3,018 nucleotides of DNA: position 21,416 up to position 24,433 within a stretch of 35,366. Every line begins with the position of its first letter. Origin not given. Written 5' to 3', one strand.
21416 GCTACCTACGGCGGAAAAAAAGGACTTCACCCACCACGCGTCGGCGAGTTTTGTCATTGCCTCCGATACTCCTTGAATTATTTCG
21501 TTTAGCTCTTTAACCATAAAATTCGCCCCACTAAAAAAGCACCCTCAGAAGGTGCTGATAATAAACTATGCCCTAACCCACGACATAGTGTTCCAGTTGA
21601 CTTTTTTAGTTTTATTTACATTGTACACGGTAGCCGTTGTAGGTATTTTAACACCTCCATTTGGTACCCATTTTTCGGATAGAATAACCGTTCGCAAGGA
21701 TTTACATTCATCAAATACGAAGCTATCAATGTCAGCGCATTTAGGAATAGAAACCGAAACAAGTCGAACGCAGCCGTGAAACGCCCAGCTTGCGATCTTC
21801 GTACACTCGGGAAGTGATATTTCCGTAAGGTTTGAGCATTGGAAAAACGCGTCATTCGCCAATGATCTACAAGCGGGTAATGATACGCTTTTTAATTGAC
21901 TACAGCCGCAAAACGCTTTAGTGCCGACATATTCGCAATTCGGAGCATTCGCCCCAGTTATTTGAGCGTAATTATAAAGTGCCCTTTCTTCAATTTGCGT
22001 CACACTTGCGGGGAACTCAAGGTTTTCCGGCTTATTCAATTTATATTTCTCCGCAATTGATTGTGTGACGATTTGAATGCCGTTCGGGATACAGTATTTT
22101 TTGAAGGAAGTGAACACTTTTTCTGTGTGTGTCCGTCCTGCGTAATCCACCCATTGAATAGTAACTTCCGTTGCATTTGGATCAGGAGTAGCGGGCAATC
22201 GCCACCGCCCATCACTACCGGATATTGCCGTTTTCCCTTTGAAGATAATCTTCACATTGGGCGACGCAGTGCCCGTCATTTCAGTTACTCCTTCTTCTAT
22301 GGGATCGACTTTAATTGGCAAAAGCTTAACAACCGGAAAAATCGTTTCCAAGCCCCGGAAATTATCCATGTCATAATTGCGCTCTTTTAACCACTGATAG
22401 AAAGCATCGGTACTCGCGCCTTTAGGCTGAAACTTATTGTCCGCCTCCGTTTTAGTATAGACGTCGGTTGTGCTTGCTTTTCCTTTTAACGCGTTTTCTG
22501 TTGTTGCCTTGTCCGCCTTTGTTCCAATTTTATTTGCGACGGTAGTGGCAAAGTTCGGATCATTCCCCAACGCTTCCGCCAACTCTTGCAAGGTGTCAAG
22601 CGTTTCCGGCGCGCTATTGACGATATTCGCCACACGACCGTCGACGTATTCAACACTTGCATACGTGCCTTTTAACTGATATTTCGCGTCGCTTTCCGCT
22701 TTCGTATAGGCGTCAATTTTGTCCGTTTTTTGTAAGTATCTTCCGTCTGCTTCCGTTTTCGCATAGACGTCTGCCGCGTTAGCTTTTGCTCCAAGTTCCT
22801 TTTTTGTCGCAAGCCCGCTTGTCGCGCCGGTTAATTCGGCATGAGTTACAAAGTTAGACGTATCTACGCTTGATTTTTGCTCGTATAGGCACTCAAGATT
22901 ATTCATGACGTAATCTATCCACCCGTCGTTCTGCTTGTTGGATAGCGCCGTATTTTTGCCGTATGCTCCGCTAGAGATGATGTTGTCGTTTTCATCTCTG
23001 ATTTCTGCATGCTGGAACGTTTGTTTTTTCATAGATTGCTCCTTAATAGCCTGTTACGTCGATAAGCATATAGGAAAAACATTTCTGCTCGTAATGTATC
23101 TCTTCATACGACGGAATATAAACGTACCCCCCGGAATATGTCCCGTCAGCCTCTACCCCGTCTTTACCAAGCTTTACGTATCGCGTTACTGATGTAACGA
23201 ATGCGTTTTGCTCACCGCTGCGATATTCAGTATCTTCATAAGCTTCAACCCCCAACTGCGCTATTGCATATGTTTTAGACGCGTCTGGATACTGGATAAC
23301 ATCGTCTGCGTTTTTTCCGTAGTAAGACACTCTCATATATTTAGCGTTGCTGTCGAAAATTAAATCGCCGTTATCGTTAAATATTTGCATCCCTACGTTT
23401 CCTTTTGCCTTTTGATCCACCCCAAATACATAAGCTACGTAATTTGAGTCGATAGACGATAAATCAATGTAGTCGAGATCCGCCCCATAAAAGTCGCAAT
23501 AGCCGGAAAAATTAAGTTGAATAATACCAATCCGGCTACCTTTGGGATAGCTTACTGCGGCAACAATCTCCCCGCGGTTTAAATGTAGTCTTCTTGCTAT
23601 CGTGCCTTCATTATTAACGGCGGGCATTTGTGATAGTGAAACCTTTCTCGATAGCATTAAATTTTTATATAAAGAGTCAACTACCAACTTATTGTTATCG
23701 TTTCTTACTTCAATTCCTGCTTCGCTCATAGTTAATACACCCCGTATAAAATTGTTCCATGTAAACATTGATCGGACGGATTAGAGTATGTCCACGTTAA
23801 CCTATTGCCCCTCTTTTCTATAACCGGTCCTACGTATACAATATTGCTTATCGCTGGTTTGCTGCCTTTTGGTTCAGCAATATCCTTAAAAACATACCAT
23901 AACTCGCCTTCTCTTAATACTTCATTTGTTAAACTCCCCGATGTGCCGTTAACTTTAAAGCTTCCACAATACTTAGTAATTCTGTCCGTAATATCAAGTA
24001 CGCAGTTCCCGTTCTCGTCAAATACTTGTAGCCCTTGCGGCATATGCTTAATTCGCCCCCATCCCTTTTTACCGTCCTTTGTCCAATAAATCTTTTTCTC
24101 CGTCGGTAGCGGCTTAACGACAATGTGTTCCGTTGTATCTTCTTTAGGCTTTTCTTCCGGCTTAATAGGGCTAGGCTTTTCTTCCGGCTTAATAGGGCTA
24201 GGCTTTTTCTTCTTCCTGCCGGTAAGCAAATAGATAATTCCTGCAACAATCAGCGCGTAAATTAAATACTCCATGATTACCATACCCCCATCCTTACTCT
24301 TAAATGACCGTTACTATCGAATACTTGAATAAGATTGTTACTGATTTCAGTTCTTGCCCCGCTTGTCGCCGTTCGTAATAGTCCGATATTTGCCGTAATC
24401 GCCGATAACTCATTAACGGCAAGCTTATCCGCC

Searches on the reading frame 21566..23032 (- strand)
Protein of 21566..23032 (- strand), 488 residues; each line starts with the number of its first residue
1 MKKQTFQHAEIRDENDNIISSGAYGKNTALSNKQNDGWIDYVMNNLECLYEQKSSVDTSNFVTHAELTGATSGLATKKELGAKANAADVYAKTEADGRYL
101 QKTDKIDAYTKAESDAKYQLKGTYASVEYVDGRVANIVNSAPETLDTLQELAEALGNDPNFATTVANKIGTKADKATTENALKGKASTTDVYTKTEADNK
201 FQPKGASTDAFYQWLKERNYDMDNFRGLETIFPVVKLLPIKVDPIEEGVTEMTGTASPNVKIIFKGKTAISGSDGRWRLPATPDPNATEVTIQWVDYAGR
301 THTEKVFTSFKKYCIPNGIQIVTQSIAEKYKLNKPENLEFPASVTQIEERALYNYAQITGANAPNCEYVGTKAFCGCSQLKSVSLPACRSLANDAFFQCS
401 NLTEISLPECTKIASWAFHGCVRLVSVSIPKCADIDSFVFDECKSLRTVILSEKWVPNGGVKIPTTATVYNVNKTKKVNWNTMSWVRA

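Call 72: search_protein_families(library=pfam, max_evalue=0.001, proteins=[window:21566-23032:-])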
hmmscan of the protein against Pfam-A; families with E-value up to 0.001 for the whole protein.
window:21566-23032:- (488 aa): 1 family
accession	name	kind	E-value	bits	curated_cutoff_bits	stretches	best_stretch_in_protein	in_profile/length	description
PF13306.12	LRR_5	-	5.1e-21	75.3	27.7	2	369-454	3-89/127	BspA type Leucine rich repeat region (6 copies)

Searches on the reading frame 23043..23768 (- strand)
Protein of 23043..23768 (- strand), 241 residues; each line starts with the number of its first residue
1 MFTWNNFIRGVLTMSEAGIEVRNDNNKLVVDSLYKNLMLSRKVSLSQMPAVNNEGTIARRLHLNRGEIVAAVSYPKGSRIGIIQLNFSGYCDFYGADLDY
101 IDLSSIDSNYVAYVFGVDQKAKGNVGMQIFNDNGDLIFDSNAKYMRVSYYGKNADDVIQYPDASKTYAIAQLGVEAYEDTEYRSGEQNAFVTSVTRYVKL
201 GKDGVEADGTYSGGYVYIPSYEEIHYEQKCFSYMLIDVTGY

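Call 25: search_protein_families(library=phrogs, max_evalue=0.1, proteins=[window:23043-23768:-])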
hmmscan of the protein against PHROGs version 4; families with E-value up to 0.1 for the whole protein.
window:23043-23768:- (241 aa): 6 families
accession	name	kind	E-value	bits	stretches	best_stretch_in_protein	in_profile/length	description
phrog_4062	-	unknown function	2.6e-18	67.5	1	16-241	2-230/230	-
phrog_6061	-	unknown function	1.9e-15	58.7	1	17-241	3-263/263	-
phrog_3370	-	unknown function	1.1e-05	26.3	1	114-147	100-133/223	-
phrog_4524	-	unknown function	0.00032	21.3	0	17-47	2-32/230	-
phrog_2427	-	unknown function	0.0087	17.4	0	124-147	7-30/103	-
phrog_425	-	moron, auxiliary metabolic gene and host takeover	0.055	14.3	1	107-169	87-151/224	membrane associated protein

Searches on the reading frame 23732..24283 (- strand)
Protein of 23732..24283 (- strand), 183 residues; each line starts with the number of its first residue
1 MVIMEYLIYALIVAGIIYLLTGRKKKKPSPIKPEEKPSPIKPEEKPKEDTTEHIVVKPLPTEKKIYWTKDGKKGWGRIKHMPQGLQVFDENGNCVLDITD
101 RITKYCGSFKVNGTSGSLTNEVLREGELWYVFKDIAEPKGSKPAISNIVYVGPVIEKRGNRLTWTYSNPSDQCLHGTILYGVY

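Call 25: search_protein_families(library=phrogs, max_evalue=0.1, proteins=[window:23732-24283:-])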
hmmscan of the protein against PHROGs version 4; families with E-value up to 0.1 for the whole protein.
window:23732-24283:- (183 aa): 4 families
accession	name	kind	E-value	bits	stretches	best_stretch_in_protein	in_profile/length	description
phrog_2427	-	unknown function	1.2e-23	84.4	1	79-183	4-102/103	-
phrog_7961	-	unknown function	2.6e-07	32.2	1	81-119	1-39/108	-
phrog_557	-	other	0.027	15.6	1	81-167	1-77/100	outer membrane protein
phrog_11605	-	unknown function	0.05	14.7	1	87-123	7-43/138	-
